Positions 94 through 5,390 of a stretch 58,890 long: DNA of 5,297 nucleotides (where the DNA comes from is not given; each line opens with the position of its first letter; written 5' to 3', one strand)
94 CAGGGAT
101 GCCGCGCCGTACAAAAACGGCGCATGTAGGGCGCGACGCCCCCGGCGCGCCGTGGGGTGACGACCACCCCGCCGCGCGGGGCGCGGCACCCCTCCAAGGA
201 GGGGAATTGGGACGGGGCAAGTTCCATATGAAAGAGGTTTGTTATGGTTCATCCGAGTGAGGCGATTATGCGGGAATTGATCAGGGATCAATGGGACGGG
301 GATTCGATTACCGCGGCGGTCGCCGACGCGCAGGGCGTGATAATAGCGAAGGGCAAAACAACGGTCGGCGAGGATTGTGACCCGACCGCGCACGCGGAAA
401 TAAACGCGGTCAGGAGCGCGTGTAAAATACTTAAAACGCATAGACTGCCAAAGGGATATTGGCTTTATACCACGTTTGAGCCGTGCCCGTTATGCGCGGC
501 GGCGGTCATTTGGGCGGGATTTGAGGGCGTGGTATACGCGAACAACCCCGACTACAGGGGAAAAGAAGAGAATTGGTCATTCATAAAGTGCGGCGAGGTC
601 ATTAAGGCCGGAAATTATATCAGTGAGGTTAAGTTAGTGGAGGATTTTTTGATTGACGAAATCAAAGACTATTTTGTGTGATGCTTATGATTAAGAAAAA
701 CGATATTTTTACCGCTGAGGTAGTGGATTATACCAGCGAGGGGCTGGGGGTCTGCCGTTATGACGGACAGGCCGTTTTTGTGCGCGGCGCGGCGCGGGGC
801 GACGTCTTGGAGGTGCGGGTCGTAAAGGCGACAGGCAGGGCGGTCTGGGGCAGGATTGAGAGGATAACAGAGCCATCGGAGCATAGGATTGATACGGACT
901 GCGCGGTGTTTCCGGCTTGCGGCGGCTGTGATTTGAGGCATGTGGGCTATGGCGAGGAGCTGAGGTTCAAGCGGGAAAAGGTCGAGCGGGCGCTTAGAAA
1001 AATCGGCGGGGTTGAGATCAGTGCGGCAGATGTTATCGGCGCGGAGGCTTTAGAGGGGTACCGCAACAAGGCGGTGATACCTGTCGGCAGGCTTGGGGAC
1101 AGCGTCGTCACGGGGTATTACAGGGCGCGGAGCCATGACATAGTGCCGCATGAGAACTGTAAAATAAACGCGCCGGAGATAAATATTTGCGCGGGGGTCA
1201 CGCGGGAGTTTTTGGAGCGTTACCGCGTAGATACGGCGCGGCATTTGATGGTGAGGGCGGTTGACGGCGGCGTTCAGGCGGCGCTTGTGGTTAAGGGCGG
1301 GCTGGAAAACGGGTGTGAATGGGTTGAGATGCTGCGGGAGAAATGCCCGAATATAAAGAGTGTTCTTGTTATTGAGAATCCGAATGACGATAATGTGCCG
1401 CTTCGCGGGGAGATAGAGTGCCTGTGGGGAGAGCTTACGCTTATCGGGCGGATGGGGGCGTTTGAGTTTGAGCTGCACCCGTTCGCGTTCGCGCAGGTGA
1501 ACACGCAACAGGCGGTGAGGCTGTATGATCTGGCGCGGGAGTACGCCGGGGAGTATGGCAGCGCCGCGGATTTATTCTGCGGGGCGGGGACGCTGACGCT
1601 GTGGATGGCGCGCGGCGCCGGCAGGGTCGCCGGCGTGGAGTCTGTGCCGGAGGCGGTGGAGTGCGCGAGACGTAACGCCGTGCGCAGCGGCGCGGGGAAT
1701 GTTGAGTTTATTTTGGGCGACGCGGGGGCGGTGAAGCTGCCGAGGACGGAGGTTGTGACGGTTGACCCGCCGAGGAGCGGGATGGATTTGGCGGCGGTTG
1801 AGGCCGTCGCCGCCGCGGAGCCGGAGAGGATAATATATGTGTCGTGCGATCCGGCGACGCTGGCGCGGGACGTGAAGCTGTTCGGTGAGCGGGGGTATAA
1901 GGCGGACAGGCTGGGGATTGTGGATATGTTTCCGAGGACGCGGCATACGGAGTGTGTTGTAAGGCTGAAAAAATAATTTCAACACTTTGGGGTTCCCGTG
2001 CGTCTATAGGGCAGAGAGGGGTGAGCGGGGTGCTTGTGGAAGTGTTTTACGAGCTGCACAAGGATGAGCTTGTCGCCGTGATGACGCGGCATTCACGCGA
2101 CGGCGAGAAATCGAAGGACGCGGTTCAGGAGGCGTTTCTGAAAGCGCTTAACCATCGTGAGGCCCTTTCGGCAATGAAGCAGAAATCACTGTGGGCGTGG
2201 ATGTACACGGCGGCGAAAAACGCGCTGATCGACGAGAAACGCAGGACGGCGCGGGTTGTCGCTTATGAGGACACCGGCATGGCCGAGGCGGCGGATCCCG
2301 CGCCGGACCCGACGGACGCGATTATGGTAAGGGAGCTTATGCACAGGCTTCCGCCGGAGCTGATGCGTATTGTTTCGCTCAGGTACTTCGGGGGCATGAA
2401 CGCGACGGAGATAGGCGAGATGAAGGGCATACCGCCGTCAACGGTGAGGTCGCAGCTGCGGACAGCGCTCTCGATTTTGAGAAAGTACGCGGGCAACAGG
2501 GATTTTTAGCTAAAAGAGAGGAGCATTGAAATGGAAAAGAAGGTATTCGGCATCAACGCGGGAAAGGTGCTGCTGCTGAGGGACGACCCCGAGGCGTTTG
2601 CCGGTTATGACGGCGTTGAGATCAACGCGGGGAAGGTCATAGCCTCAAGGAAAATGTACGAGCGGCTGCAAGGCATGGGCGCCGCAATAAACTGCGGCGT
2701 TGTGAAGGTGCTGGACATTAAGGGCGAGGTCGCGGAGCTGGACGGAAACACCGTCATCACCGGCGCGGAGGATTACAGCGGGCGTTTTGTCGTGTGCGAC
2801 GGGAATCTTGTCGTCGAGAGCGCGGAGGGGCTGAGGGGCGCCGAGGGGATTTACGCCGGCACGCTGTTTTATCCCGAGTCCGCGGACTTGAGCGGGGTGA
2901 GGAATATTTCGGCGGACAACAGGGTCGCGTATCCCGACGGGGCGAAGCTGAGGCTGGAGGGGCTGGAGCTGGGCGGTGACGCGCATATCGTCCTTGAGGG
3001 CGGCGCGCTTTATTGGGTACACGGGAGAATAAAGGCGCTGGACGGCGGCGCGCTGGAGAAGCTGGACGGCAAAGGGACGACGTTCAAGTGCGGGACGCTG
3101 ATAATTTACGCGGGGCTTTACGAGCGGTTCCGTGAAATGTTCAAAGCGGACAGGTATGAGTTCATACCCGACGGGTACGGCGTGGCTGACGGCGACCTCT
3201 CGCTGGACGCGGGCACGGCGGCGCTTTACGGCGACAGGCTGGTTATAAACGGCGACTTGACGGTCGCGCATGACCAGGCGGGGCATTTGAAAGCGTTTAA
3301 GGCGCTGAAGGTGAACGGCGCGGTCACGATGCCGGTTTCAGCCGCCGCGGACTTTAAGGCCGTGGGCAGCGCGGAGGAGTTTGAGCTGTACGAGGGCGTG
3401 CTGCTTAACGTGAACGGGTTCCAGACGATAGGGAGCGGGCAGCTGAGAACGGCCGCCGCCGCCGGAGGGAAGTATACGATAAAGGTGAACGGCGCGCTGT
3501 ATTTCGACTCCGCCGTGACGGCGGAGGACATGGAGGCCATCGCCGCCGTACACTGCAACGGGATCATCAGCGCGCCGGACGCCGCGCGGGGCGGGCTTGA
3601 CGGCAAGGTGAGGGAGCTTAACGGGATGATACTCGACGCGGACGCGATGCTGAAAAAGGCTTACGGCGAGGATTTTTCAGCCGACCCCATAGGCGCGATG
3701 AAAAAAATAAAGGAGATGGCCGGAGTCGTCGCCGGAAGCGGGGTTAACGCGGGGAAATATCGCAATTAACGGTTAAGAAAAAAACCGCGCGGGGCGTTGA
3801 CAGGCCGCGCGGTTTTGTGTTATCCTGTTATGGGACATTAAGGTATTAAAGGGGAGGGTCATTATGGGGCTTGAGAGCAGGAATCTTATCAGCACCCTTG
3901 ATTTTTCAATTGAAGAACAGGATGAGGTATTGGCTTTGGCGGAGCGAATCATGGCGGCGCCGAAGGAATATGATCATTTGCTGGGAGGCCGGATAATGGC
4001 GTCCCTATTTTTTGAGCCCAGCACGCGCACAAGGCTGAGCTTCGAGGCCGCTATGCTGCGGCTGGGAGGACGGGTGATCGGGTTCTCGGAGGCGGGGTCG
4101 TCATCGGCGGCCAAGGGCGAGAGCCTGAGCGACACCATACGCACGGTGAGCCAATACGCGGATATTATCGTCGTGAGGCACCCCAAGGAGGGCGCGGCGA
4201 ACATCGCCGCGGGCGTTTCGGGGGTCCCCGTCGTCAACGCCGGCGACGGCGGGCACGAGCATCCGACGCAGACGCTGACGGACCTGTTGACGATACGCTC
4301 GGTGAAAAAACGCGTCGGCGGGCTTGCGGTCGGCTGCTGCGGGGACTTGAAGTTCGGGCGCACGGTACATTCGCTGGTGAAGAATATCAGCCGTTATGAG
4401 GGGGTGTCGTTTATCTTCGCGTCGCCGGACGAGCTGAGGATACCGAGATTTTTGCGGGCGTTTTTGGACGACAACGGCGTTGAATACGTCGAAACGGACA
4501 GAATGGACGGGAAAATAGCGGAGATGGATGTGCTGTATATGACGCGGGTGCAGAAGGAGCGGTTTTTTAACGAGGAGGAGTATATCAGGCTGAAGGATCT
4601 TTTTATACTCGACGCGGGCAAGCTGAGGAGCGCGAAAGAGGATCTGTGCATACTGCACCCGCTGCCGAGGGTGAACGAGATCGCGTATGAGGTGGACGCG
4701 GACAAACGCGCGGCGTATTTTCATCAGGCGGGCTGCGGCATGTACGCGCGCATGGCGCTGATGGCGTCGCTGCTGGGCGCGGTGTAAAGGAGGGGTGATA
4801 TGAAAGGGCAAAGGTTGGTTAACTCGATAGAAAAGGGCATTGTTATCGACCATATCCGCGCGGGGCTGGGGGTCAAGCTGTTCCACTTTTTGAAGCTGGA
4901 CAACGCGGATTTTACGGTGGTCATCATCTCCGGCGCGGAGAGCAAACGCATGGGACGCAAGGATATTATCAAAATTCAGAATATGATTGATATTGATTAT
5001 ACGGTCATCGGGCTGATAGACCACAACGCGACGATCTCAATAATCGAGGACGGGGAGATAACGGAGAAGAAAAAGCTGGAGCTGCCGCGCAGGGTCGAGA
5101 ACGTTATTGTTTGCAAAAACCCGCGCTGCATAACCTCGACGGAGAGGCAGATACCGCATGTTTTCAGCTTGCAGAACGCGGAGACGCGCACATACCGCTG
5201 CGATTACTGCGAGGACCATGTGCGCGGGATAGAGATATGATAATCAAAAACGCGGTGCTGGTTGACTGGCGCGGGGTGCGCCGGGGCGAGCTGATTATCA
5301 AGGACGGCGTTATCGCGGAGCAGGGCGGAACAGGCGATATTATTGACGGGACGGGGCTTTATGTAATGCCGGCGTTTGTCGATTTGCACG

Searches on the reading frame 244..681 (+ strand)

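Call 24: search_protein_families(library=ncbifam, proteins=[window:244-681:+], max_evalue=0.00001)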
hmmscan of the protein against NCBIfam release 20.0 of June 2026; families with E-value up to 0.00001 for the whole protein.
window:244-681:+ (145 aa): 3 families
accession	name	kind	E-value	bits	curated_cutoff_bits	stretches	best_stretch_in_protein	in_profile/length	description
NF008113.2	PRK10860.1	equivalog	1.3e-12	47.8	150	1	18-101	24-106/165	tRNA adenosine(34) deaminase TadA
NF041025.1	antiphage_deaminase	equivalog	1.8e-06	27.1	400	1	50-99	339-386/437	anti-phage dCTP deaminase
TIGR00326.1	eubact_ribD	equivalog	8.3e-06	25.2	156.35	1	31-99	22-93/343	bifunctional diaminohydroxyphosphoribosylaminopyrimidine deaminase/5-amino-6-(5-phosphoribosylamino)uracil reductase RibD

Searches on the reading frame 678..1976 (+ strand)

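Call 24: search_protein_families(library=ncbifam, proteins=[window:678-1976:+], max_evalue=0.00001)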
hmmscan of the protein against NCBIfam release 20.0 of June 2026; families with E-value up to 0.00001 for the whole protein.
window:678-1976:+ (432 aa): 8 families
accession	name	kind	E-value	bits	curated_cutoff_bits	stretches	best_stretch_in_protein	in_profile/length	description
TIGR00479.1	rumA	equivalog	8.1e-91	305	183.55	1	19-425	2-432/432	23S rRNA (uracil(1939)-C(5))-methyltransferase RlmD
NF009639.0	PRK13168.1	equivalog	6.2e-64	216.5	458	1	7-430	13-443/446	23S rRNA (uracil(1939)-C(5))-methyltransferase RlmD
NF002910.0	PRK03522.2-3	equivalog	1.9e-41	142.4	558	1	75-432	3-382/383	23S rRNA (uracil(747)-C(5))-methyltransferase RlmC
NF002909.0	PRK03522.2-1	equivalog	2.5e-41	142.1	553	1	80-431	10-372/374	23S rRNA (uracil(747)-C(5))-methyltransferase RlmC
TIGR02085.1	meth_trns_rumB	equivalog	1.9e-29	102.8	429.5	1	217-431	156-373/374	23S rRNA (uracil(747)-C(5))-methyltransferase RlmC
TIGR02143.1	trmA_only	equivalog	5.7e-19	68.3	334.65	1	358-432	280-351/352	tRNA (uridine(54)-C5)-methyltransferase TrmA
NF002913.0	PRK03522.2-6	equivalog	9e-17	61.4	537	1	354-430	264-338/342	23S rRNA (uracil(747)-C(5))-methyltransferase RlmC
NF008823.0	PRK11873.1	subfamily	3.8e-06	26.6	263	1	298-357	83-145/272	arsenite methyltransferase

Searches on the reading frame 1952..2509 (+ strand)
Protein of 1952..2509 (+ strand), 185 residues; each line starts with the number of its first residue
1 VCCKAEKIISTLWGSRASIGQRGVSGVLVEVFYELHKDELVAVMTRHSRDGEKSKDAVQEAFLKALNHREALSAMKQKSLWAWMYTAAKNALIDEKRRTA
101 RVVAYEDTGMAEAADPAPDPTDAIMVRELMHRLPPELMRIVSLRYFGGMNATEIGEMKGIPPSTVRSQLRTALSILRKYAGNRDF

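Call 24: search_protein_families(library=ncbifam, proteins=[window:1952-2509:+], max_evalue=0.00001)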
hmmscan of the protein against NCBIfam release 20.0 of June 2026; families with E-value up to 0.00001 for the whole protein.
window:1952-2509:+ (185 aa): 55 families (the best 25 are shown)
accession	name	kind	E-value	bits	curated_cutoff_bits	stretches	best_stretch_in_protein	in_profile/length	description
NF007227.0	PRK09645.1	subfamily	2.5e-22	79.6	202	1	28-178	14-168/177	sigma-70 family RNA polymerase sigma factor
TIGR02985.1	Sig70_bacteroi1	subfamily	6.8e-20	71.9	126.4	1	31-178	5-160/162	RNA polymerase sigma-70 factor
TIGR02937.1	sigma70-ECF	superfamily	4e-19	68.8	42.9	1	30-179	4-164/165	sigma-70 family RNA polymerase sigma factor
TIGR02983.1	SigE-fam_strep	subfamily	6.4e-19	68.4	141.55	1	30-181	9-159/162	SigE family RNA polymerase sigma factor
NF009166.1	PRK12513.1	equivalog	2.6e-18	66.4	206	1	30-178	25-184/193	RNA polymerase sigma factor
NF058625.1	sigma_PG0214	equivalog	5.7e-18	65.2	130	1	37-177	14-158/170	GFO_1088 family ECF-type sigma factor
NF053879.1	RNAPolSigSigVBac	equivalog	2.3e-16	59.9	190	1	36-178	13-153/160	RNA polymerase sigma factor SigV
TIGR02950.1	SigM_subfam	subfamily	6.2e-14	52.1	147.95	1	30-173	3-151/159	RNA polymerase sigma factor, SigM family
TIGR02959.1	SigZ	equivalog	7.9e-14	51.8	168.65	1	34-178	2-146/170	RNA polymerase sigma factor SigZ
NF007215.0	PRK09637.1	equivalog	2.3e-13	50.6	212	1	30-178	4-152/181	RNA polymerase sigma factor SigZ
NF007225.0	PRK09643.1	equivalog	4.8e-13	49.2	190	1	34-169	34-171/204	RNA polymerase sigma factor SigM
NF007216.0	PRK09638.1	equivalog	1.6e-12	47.5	194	1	34-182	25-176/180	RNA polymerase sigma factor SigY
NF009164.0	PRK12511.1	equivalog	1.9e-12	47.1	185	1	48-179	25-158/182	RNA polymerase sigma factor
NF007223.0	PRK09641.1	equivalog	1.5e-11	44.5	209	1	33-179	24-183/187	RNA polymerase sigma factor SigW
NF004113.0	PRK05602.1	equivalog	2.3e-11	43.7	208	1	30-178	48-199/211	RNA polymerase sigma factor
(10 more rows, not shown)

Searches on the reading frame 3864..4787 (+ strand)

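Call 24: search_protein_families(library=ncbifam, proteins=[window:3864-4787:+], max_evalue=0.00001)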
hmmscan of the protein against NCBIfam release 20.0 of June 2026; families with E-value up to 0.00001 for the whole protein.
window:3864-4787:+ (307 aa): 17 families
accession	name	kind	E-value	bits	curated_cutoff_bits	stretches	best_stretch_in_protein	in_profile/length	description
TIGR00670.1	asp_carb_tr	equivalog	1.5e-100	336.3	236.95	1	6-304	1-303/304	aspartate carbamoyltransferase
NF002032.1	PRK00856.1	equivalog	5.7e-92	308.1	263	1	6-303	1-296/297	aspartate carbamoyltransferase catalytic subunit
NF008853.0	PRK11891.1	equivalog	1.5e-72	244.6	560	1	8-305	91-399/430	aspartate carbamoyltransferase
NF006046.0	PRK08192.1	equivalog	8.8e-72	242.2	512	1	4-305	5-318/339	aspartate carbamoyltransferase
NF001986.0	PRK00779.1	subfamily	5.4e-43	147.3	306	1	4-305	4-305/307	ornithine carbamoyltransferase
TIGR00658.1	orni_carb_tr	equivalog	1.3e-37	129.7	280.85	1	6-304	1-303/304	ornithine carbamoyltransferase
NF010387.0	PRK13814.1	equivalog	7.3e-36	123.6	660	1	40-301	43-300/310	aspartate carbamoyltransferase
NF009916.0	PRK13376.1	equivalog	4.5e-29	101.3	800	1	6-306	8-335/525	bifunctional aspartate carbamoyltransferase catalytic subunit/aspartate carbamoyltransferase regulatory subunit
TIGR04384.1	putr_carbamoyl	exception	1.5e-28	99.9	500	1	8-303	2-306/330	putrescine carbamoyltransferase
NF011380.0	PRK14805.1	equivalog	5.6e-26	91.3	421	1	6-305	2-301/302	ornithine carbamoyltransferase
NF003286.0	PRK04284.1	subfamily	3.4e-22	79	515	1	3-274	4-281/332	ornithine carbamoyltransferase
NF011379.0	PRK14804.1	equivalog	3.8e-15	55.8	373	1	6-304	7-309/311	ornithine carbamoyltransferase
NF009213.0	PRK12562.1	subfamily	4e-15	56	559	1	6-145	7-146/334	ornithine carbamoyltransferase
NF003384.0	PRK04523.1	equivalog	8.5e-14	51.3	288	1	6-145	4-160/336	N-acetylornithine carbamoyltransferase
NF002470.0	PRK01713.1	equivalog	2.3e-13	50.3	545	1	3-150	5-153/334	ornithine carbamoyltransferase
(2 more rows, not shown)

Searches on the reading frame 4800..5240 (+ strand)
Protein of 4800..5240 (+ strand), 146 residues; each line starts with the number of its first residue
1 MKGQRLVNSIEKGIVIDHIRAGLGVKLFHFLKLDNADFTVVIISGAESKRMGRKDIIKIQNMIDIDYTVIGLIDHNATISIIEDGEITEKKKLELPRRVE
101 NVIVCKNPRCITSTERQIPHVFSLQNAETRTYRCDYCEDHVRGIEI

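Call 24: search_protein_families(library=ncbifam, proteins=[window:4800-5240:+], max_evalue=0.00001)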
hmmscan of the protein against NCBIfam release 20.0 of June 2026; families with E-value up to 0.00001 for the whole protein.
window:4800-5240:+ (146 aa): 3 families
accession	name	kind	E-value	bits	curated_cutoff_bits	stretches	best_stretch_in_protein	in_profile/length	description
NF002063.0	PRK00893.1-3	equivalog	5.4e-59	197.9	171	1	7-142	4-139/142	aspartate carbamoyltransferase regulatory subunit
TIGR00240.1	ATCase_reg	equivalog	6.2e-33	113.7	148.55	1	7-141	6-142/150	aspartate carbamoyltransferase regulatory subunit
NF009916.0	PRK13376.1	equivalog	1e-11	44.1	800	1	3-140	370-516/525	bifunctional aspartate carbamoyltransferase catalytic subunit/aspartate carbamoyltransferase regulatory subunit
